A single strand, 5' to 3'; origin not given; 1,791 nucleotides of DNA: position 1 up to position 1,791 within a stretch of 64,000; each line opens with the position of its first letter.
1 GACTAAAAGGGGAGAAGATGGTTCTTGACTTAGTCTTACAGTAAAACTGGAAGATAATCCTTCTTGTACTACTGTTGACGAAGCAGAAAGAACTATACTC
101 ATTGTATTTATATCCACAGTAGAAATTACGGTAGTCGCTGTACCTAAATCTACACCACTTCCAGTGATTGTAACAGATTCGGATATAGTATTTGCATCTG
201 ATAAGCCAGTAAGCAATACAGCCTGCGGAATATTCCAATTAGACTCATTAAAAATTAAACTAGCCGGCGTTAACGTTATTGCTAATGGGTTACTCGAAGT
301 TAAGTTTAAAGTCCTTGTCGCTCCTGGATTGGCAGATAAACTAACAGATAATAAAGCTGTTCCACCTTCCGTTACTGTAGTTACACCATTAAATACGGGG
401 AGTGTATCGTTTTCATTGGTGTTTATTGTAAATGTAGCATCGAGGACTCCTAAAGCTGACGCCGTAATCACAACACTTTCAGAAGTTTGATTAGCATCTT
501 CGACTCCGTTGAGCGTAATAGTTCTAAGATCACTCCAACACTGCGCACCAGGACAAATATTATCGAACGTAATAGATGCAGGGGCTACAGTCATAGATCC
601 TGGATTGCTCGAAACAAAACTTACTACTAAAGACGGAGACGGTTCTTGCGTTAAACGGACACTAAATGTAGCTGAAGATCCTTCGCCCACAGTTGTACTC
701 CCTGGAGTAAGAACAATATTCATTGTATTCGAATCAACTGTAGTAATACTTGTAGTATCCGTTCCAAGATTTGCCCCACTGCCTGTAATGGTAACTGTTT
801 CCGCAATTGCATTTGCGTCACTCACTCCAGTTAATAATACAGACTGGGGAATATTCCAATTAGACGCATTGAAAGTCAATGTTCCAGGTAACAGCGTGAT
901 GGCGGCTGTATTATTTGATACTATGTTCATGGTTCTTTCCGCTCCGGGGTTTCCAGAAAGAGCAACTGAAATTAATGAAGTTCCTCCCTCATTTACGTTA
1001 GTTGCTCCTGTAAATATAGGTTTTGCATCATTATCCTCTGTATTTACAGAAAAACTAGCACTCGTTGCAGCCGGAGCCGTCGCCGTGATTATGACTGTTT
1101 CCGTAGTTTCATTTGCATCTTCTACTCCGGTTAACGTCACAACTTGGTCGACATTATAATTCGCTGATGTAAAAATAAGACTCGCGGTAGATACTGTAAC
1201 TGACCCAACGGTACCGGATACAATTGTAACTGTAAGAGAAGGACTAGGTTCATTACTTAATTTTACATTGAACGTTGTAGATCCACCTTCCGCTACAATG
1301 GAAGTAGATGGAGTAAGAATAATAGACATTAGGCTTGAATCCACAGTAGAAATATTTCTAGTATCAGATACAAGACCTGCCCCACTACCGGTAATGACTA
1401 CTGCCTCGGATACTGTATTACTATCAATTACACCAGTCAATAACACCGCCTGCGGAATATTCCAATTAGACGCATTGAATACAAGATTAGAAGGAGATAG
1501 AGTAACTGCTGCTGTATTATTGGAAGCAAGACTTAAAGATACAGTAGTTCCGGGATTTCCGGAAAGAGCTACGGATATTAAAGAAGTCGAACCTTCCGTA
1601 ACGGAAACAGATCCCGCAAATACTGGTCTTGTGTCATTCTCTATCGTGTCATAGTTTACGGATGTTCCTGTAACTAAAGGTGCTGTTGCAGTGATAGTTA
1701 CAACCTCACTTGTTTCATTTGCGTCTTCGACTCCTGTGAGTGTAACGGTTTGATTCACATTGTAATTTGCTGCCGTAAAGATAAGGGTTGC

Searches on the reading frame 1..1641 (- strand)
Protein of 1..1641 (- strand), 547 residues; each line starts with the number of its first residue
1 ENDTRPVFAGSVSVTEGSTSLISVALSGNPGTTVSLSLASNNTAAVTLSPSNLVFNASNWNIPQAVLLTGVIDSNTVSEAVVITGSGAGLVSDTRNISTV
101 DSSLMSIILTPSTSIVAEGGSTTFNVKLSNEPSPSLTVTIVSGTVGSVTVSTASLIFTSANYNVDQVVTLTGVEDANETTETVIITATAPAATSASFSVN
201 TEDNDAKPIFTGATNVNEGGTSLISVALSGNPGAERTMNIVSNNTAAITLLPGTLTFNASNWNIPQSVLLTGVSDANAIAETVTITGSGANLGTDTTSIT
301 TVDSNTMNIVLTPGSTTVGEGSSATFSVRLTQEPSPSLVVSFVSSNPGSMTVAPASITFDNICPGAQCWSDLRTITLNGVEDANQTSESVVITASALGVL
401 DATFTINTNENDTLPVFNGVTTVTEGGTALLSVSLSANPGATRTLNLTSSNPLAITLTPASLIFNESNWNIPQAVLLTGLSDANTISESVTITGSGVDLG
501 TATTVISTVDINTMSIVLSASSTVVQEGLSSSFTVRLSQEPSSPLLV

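Call 48: find_homologous_proteins(query=window:1-1641:-, max_evalue=1e-20)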
Query window:1-1641:- (547 aa): 34 proteins with E <= 1e-20 among 8000 candidates.
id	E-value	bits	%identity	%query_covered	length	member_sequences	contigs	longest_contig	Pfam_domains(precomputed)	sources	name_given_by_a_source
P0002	2.9e-154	533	46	98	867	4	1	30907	-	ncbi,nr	ncbi:MAG: hypothetical protein KBA66_13975, partial [Leptospiraceae bacterium]|nr:hypothetical prote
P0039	4.0e-144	499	58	79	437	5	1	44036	-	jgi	jgi:hypothetical protein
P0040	4.7e-118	413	47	82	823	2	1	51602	PF17766.8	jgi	jgi:hypothetical protein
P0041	9.3e-118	412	35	94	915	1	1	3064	PF17766.8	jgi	jgi:Fe-S cluster assembly iron-binding protein IscA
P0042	1.0e-104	369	32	100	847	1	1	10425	PF10989.14,PF20579.5,PF11837.14,PF21160.3,PF21426.4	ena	-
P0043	7.7e-93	330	35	95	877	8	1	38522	-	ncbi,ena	-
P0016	4.3e-82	295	48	71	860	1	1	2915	-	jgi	jgi:hypothetical protein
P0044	2.7e-80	289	39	87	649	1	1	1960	PF17766.8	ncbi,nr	ncbi:MAG: hypothetical protein KDK36_09550, partial [Leptospiraceae bacterium]|nr:hypothetical prote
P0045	6.2e-80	288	35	97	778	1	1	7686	PF17766.8,PF02368.25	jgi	jgi:hypothetical protein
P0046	1.1e-68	250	43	74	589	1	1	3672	PF07603.18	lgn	-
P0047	1.3e-67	247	33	97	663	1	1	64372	PF07679.23,PF25020.2,PF13927.13,PF17766.8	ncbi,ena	-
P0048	1.5e-63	233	39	79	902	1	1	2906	-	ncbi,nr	ncbi:MAG: hypothetical protein KDK36_21790, partial [Leptospiraceae bacterium]|nr:hypothetical prote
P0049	1.8e-59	220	45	54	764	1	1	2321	-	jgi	jgi:hypothetical protein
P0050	1.6e-58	217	32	87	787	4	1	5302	PF10670.16,PF18559.8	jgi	jgi:hypothetical protein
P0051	4.0e-57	212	29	84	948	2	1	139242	PF17766.8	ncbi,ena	-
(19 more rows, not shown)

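Call 50: find_encoding_contigs(protein=P0039, flank=10000, max_places=4)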
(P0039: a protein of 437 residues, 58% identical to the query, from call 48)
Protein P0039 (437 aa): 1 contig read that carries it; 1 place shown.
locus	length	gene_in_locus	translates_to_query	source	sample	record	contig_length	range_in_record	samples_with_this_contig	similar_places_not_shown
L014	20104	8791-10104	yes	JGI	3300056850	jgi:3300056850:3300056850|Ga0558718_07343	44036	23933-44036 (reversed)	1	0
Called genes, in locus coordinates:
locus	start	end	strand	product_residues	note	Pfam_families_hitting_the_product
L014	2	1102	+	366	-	?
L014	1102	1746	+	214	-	-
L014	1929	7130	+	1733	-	PF13927:Ig_3 (faint), PF24278:HVO_0513_N (faint)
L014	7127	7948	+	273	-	-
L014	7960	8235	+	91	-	-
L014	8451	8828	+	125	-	-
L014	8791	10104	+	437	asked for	-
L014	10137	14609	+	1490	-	-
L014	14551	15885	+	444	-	-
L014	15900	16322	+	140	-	-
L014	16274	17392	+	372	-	PF00691:OmpA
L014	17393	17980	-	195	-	-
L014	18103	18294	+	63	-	PF10049:DUF2283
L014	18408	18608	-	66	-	-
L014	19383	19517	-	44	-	-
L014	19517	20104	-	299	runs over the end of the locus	PF02899:Phage_int_SAM_1, PF13495:Phage_int_SAM_4 (weak), PF00589:Phage_integrase, PF22823:MrpR_C_cat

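Call 54: search_protein_families(library=pfam, proteins=[L014:14497-15882:+, L014:15816-16319:+, L014:16274-17389:+, P0046], max_evalue=0.01)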
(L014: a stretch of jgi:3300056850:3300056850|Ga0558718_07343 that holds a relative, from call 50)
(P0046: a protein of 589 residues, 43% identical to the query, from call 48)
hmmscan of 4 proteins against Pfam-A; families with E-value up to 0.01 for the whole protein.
L014:14497-15882:+ (462 aa): 0 families

L014:15816-16319:+ (168 aa): 0 families

L014:16274-17389:+ (372 aa): 1 family
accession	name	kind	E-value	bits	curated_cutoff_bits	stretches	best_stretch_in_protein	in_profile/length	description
PF00691.25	OmpA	-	2e-12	47.7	27.2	1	269-347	1-80/98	OmpA family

P0046 (589 aa): 1 family
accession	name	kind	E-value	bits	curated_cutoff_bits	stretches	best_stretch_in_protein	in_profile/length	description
PF07603.17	Lcl_C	-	7e-16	59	34.9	1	463-587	2-116/117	Lcl C-terminal domain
